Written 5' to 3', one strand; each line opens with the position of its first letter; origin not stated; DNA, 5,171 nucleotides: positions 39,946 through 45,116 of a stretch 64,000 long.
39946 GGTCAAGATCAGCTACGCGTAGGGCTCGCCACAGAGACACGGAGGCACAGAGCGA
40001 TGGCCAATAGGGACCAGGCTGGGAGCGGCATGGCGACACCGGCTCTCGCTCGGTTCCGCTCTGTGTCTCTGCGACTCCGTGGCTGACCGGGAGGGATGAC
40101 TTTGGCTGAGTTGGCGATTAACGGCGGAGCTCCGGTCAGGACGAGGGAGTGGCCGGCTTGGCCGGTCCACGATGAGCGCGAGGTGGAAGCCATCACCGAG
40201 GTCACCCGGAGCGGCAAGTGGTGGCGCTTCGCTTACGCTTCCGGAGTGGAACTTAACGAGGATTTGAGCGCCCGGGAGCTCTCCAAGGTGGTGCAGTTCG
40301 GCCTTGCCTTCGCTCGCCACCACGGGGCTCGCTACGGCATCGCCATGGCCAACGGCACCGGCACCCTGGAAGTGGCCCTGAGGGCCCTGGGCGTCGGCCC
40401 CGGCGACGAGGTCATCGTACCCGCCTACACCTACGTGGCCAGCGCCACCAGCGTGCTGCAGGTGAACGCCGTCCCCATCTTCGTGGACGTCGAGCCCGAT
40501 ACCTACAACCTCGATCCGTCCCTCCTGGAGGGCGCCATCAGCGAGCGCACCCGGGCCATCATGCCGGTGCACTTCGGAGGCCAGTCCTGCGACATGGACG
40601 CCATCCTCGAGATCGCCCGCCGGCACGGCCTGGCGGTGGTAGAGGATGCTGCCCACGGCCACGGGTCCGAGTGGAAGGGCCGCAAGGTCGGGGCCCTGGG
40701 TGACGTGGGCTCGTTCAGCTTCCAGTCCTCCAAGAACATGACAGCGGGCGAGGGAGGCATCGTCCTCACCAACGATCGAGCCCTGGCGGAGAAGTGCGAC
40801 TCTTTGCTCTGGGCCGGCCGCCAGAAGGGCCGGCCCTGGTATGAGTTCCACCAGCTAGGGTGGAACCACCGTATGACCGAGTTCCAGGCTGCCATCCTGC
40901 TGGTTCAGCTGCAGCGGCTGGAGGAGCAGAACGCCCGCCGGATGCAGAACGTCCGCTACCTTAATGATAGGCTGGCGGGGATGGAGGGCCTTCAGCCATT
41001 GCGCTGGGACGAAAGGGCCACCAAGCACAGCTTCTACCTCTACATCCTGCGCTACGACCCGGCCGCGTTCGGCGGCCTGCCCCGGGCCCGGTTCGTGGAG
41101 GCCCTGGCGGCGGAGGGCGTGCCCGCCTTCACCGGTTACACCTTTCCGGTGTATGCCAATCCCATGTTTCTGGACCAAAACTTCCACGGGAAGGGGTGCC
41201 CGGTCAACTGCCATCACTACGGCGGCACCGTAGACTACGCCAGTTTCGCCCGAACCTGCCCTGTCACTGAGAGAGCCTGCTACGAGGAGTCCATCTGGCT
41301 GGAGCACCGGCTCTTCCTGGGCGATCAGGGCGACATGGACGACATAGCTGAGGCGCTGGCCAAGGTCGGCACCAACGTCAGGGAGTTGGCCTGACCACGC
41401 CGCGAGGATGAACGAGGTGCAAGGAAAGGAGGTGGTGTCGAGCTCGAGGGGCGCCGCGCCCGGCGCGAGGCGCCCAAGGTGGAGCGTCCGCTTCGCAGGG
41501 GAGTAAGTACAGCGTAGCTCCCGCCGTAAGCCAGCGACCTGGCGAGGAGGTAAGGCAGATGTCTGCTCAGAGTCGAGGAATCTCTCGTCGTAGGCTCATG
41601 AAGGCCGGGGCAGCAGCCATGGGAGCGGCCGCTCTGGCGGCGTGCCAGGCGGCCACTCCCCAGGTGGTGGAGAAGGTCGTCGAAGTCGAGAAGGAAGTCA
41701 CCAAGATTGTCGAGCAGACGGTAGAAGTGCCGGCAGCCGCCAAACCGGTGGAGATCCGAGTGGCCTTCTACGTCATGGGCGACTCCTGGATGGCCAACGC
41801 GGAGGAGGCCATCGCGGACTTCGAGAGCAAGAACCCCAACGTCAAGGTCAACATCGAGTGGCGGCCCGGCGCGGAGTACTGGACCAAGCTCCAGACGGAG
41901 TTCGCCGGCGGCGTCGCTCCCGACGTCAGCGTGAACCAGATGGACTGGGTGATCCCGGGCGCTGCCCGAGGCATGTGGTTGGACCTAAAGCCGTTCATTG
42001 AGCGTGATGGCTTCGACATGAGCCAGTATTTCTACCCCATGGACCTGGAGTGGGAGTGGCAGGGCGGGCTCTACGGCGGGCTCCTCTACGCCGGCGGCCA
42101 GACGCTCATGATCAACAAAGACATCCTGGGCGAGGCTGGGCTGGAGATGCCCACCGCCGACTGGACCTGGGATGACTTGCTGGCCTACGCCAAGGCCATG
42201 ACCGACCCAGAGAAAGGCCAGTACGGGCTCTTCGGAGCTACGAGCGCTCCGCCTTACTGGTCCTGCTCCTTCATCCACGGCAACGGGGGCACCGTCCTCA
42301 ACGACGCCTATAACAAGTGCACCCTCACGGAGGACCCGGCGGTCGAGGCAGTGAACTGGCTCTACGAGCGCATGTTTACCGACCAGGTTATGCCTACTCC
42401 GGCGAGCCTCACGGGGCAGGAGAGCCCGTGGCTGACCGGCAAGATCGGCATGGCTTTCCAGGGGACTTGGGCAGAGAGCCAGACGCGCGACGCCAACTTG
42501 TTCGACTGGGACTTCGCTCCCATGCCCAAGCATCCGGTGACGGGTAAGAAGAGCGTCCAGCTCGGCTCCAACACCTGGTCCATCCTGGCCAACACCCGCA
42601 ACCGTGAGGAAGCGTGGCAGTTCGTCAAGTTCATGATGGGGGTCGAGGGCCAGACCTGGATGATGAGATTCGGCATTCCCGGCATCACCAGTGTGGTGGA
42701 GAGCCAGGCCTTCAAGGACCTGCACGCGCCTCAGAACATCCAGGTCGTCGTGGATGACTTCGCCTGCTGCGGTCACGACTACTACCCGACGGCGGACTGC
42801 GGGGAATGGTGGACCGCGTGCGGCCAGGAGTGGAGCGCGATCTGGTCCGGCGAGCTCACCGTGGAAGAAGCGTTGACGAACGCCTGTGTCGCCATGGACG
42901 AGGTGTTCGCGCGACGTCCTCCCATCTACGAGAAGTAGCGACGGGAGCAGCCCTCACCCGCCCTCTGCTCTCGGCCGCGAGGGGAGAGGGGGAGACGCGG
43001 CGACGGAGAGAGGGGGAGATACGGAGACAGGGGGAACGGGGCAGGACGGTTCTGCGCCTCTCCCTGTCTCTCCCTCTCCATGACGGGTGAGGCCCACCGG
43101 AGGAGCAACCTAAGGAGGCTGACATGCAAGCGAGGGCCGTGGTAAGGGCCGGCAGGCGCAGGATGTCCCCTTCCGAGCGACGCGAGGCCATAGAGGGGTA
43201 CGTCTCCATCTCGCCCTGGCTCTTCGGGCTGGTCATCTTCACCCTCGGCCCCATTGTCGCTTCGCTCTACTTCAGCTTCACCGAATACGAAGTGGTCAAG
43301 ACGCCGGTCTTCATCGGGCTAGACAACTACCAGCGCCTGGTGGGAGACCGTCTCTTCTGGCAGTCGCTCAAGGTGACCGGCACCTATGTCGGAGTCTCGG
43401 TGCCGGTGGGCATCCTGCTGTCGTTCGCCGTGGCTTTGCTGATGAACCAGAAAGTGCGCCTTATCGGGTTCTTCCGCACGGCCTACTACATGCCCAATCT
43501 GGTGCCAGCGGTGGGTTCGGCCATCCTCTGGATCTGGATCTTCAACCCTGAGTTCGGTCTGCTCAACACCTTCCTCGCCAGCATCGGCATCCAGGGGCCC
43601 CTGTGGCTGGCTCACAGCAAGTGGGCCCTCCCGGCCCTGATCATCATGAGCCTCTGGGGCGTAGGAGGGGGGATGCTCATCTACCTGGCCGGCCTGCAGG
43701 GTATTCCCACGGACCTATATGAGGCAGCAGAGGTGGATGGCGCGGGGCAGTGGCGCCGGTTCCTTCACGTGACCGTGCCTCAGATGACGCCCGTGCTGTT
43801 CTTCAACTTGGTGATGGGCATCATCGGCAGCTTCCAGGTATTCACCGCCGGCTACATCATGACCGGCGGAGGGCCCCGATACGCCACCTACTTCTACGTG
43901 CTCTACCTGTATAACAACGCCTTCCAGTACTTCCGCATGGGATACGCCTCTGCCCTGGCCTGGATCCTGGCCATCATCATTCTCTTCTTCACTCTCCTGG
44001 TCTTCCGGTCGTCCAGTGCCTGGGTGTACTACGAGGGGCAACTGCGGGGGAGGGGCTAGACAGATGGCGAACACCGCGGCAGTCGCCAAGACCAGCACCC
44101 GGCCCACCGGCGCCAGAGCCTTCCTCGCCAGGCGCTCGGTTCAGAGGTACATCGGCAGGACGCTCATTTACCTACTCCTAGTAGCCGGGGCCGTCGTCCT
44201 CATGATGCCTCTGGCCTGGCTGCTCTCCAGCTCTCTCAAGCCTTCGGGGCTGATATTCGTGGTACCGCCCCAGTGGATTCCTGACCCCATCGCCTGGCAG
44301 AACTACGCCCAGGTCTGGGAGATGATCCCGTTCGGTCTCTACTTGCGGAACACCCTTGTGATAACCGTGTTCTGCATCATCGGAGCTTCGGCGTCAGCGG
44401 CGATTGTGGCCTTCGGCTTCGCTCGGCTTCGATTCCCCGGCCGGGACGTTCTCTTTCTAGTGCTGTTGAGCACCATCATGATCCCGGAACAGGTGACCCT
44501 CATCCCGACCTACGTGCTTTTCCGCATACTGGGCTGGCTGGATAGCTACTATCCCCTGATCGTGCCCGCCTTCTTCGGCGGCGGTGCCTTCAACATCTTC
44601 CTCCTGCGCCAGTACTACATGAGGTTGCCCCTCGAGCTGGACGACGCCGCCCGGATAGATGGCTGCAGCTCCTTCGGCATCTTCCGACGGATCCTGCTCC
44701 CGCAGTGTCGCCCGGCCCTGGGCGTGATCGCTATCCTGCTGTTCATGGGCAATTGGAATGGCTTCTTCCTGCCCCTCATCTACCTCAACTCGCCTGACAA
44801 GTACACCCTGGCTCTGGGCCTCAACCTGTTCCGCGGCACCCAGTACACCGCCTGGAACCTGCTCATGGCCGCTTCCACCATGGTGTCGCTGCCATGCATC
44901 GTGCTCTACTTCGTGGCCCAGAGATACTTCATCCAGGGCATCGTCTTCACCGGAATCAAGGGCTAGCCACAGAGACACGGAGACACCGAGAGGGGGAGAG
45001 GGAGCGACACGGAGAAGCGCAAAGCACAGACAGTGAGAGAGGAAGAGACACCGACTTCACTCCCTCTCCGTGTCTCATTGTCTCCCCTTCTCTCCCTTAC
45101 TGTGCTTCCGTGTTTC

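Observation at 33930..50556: Catabolic-looking island with four DegT-family aminotransferases, three Gfo/Idh/MocA dehydrogenases, an AAC(3)-like acetyltransferase, a ROK regulator and a sugar ABC importer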

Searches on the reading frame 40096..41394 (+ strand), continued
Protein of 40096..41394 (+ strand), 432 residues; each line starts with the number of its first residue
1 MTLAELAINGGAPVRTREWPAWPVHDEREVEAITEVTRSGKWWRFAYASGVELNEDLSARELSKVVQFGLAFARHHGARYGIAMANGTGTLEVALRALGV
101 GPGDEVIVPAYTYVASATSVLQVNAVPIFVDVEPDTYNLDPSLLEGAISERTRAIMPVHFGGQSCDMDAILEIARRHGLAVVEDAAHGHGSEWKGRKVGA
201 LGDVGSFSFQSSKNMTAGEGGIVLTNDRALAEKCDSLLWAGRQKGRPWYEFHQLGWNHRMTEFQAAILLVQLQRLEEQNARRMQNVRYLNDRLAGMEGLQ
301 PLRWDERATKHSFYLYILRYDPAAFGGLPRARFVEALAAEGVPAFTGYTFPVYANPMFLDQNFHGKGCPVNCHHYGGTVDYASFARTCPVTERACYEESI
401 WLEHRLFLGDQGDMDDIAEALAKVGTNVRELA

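Call 65: search_protein_families(library=pfam, alignment_id=A4, max_evalue=0.00001)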
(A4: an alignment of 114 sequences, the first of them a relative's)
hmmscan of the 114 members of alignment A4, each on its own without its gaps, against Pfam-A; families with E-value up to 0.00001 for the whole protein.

A. member 1, L017:326-1528:+ (400 aa): 2 families
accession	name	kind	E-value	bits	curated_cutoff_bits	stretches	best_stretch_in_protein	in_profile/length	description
PF00480.26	ROK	-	2.3e-46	159.1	22.9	1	77-382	2-292/294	ROK family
PF12802.13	MarR_2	-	7.3e-06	26.5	27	0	8-54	7-54/61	MarR family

B. families by the number of members that match (of 114 scanned): 116 families (the first 25 are shown)
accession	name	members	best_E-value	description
PF22725.1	GFO_IDH_MocA_C3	11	5.9e-33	GFO/IDH/MocA C-terminal domain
PF01408.29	GFO_IDH_MocA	11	9.4e-28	Oxidoreductase family, NAD-binding Rossmann fold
PF02894.22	GFO_IDH_MocA_C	10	3.4e-30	Oxidoreductase family, C-terminal alpha/beta domain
PF00480.26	ROK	9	1.6e-53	ROK family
PF04734.18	Ceramidase_alk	8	4.2e-28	Neutral/alkaline non-lysosomal ceramidase, N-terminal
PF13620.12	CarboxypepD_reg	7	4.3e-21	Carboxypeptidase regulatory-like domain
PF25183.1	OMP_b-brl_4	6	1.8e-112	Outer membrane beta barrel domain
PF13377.12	Peripla_BP_3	4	2.1e-36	Periplasmic binding protein-like domain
PF00532.27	Peripla_BP_1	4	3.9e-18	Periplasmic binding proteins and sugar binding domain of LacI family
PF01041.23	DegT_DnrJ_EryC1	3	7.4e-95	DegT/DnrJ/EryC1/StrS aminotransferase family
PF13520.12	AA_permease_2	3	4e-36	Amino acid permease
PF00324.27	AA_permease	3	1.3e-32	Amino acid permease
PF12833.13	HTH_18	3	1.9e-17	Helix-turn-helix domain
PF00165.29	HTH_AraC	3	2.5e-11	Bacterial regulatory helix-turn-helix proteins, AraC family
PF13407.12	Peripla_BP_4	3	4.7e-10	Periplasmic binding protein domain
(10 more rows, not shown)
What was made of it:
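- Tried and rejected: I supplemented it with Pfam counts on 114 neighbours (call 65).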

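Call 72: search_protein_families(library=pfam, proteins=[L030:8767-9180:+, L030:8370-8693:+, L018:5855-6940:+, L018:14108-15850:+, L031:3828-4664:+, L031:4833-6503:+, L031:6719-7984:+, L091:9095-10330:+, L091:10327-11418:+, L091:6830-7978:+], max_evalue=0.0001)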
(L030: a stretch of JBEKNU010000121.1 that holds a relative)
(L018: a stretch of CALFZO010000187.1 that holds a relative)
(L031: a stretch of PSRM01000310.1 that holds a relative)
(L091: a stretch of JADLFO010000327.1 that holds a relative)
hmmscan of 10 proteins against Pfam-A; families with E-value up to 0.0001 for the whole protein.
L030:8767-9180:+ (137 aa): 1 family
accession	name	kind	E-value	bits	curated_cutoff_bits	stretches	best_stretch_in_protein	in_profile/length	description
PF02522.19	Antibiotic_NAT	-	4.4e-12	46.5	25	1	2-108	127-231/232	Aminoglycoside 3-N-acetyltransferase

L030:8370-8693:+ (107 aa): 0 families

L018:5855-6940:+ (361 aa): 5 families
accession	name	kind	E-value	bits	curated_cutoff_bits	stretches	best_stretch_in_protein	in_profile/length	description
PF13377.12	Peripla_BP_3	-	2.6e-38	132.2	26.5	1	195-356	2-167/167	Periplasmic binding protein-like domain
PF00532.27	Peripla_BP_1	-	5.6e-22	79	22.2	1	85-332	2-261/281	Periplasmic binding proteins and sugar binding domain of LacI family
PF00356.27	LacI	-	3.7e-16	59.1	27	1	28-72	3-45/46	Bacterial regulatory proteins, lacI family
PF13407.12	Peripla_BP_4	-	5.5e-09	36.4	35.1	1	217-335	137-257/258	Periplasmic binding protein domain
PF13560.12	HTH_31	-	1.5e-05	25.7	27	0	23-60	13-49/64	Helix-turn-helix domain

L018:14108-15850:+ (580 aa): 0 families

L031:3828-4664:+ (278 aa): 1 family
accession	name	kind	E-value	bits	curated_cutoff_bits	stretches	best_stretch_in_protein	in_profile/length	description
PF01261.30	AP_endonuc_2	-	1.7e-43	149.6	31.1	1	24-261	1-232/249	Xylose isomerase-like TIM barrel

L031:4833-6503:+ (556 aa): 1 family
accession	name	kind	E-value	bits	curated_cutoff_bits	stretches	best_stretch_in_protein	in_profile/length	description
PF00474.23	SSF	-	4.7e-62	210.6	22.8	1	43-447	1-406/406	Sodium:solute symporter family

L031:6719-7984:+ (421 aa): 1 family
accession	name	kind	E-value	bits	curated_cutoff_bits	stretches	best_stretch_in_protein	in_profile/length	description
PF01546.33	Peptidase_M20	-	2e-43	149.1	24.6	1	95-413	1-205/206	Peptidase family M20/M25/M40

L091:9095-10330:+ (411 aa): 2 families
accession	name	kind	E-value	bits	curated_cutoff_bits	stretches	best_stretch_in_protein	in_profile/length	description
PF00005.33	ABC_tran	-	1.1e-26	94.5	25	1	74-259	2-137/137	ABC transporter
PF08352.17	oligo_HPY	-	2.9e-21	76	27.1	1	310-373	1-64/65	Oligopeptide/dipeptide transporter, C-terminal region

L091:10327-11418:+ (363 aa): 2 families
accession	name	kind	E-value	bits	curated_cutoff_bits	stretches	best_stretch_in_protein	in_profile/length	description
PF00005.33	ABC_tran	-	2.8e-30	106.1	25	1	61-216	2-136/137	ABC transporter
PF08352.17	oligo_HPY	-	2.5e-19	69.9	27.1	1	268-330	1-62/65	Oligopeptide/dipeptide transporter, C-terminal region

L091:6830-7978:+ (382 aa): 2 families
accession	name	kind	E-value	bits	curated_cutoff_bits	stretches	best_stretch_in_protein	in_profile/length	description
PF00528.27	BPD_transp_1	-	1.5e-28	100.2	26.4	1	192-378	2-180/184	Binding-protein-dependent transport system inner membrane component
PF12911.12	OppC_N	-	8.5e-18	64.4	23.9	1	34-86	1-53/53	N-terminal TM domain of oligopeptide transport permease C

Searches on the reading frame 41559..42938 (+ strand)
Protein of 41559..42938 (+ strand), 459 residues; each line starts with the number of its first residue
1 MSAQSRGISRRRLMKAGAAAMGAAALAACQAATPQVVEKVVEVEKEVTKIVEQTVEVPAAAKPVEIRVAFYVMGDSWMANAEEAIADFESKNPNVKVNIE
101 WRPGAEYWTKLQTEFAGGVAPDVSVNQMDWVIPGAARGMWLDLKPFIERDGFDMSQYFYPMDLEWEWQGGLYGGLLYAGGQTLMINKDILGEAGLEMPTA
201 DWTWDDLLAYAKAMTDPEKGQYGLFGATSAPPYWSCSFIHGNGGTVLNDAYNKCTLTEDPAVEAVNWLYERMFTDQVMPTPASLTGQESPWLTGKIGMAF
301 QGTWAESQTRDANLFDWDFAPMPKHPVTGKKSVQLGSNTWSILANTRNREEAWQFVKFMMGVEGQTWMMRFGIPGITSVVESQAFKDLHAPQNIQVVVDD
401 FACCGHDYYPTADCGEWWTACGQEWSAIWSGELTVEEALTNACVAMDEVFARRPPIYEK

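Call 3: search_protein_families(library=pfam, proteins=[window:41559-42938:+])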
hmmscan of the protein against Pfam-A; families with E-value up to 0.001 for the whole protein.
window:41559-42938:+ (459 aa): 2 families
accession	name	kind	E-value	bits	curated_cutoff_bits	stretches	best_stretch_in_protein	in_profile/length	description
PF01547.30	SBP_bac_1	-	3.4e-33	116.4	26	1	79-365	8-306/307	Bacterial extracellular solute-binding protein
PF13416.11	SBP_bac_8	-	1.6e-31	110.6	27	1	83-388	1-274/279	Bacterial extracellular solute-binding protein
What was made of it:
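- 41559..44966 (+): CUT1 importer: lipoprotein SBP 41559-42938, permeases 43124-44059 and ~44064-44966. No ATPase gene. Call 3.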

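Call 18: search_solved_structures(query=window:41559-42938:+, max_evalue=0.00001)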
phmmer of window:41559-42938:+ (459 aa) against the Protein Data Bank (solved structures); distinct sequences matched with E-value up to 0.00001: 41.
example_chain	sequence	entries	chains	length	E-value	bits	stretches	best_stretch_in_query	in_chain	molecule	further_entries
5f7v_A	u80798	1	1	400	8.3e-38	133.5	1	81-442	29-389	Lmo0181 protein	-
6rjy_A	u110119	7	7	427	1e-24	90.3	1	70-448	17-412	Arabino-oligosaccharids-binding protein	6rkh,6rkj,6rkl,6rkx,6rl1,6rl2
4qrz_A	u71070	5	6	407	5.5e-19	71.4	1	81-372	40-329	ABC-TYPE SUGAR TRANSPORTER | ABC transporter, substrate binding protein (Sugar)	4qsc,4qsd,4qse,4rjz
9xf5_A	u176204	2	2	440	1.9e-18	69.7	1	79-373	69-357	ABC transporter substrate-binding protein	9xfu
3jzj_A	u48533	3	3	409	4.2e-16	61.9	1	83-389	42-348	Acarbose/maltose binding protein GacH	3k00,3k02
3k01_A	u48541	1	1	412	4.7e-16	61.8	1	83-389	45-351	Acarbose/maltose binding protein GacH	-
8art_A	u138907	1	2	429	1.4e-13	53.6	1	84-367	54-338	Putative secreted maltose-binding protein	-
4r6k_A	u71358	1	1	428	1.9e-13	53.2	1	63-374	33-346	SOLUTE-BINDING PROTEIN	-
5z6b_A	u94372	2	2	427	2.4e-13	52.8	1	64-374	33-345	Putative ABC transporter substrate-binding protein YesO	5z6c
5ci5_A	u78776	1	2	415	4.3e-13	52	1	85-374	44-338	Extracellular solute-binding protein family 1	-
5ysb_A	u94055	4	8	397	3.3e-12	49.1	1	71-367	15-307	Lin1841 protein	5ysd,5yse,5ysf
6dtu_A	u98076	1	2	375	1.2e-11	47.3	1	94-443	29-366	maltose-binding protein MalE1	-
2gha_A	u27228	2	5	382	1.2e-11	47.2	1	94-443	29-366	maltose ABC transporter, periplasmic maltose-binding protein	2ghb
4r9f_A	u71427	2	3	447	2.5e-11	46.2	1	91-444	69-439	MBP1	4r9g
1eu8_A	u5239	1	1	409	3.2e-11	45.8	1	83-382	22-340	TREHALOSE/MALTOSE BINDING PROTEIN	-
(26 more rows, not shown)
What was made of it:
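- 41559..44966 (+): Call 18 (best solved match is Lmo0181, 8e-38, followed by oligosaccharide binders).
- On Rhizopine catabolism (mocABC, mocDEF, mocR): The SBP is SBP_bac_1, oligosaccharide type (calls 3, 18).
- Closest known: Rhizopine. Different: The SBP is of the oligosaccharide type (call 18).
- The binding protein resembles oligosaccharide binders: call 18. The SBP is an oligosaccharide-type CUT1 protein (call 18).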

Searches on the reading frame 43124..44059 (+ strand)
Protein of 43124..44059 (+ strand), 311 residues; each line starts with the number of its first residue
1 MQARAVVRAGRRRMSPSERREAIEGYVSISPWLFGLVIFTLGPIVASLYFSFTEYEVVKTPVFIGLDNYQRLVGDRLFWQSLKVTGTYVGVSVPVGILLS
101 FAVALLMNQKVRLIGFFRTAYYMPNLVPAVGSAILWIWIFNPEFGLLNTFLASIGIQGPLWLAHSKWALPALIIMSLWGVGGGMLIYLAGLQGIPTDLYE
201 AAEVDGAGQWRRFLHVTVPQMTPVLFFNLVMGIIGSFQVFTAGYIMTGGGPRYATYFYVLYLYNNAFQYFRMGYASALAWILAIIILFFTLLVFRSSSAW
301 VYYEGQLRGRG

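Call 3: search_protein_families(library=pfam, proteins=[window:43124-44059:+])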
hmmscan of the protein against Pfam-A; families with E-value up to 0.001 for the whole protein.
window:43124-44059:+ (311 aa): 1 family
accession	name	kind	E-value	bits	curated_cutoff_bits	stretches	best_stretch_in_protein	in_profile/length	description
PF00528.27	BPD_transp_1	-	5.3e-18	65.8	26.4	1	96-295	1-173/184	Binding-protein-dependent transport system inner membrane component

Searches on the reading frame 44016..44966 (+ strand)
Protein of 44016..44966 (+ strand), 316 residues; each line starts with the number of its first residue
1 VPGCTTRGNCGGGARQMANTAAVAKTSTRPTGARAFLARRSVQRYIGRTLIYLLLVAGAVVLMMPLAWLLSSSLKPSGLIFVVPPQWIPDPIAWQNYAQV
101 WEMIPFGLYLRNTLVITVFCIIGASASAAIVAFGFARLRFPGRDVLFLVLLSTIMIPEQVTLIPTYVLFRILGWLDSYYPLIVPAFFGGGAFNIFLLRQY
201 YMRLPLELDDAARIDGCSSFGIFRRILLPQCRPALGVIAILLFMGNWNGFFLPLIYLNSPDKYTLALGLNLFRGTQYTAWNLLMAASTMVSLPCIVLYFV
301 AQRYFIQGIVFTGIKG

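Call 3: search_protein_families(library=pfam, proteins=[window:44016-44966:+])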
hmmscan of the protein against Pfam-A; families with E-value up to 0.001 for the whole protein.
window:44016-44966:+ (316 aa): 1 family
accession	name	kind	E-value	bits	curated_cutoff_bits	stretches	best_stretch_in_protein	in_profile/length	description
PF00528.27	BPD_transp_1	-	6.6e-18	65.5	26.4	1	132-308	9-181/184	Binding-protein-dependent transport system inner membrane component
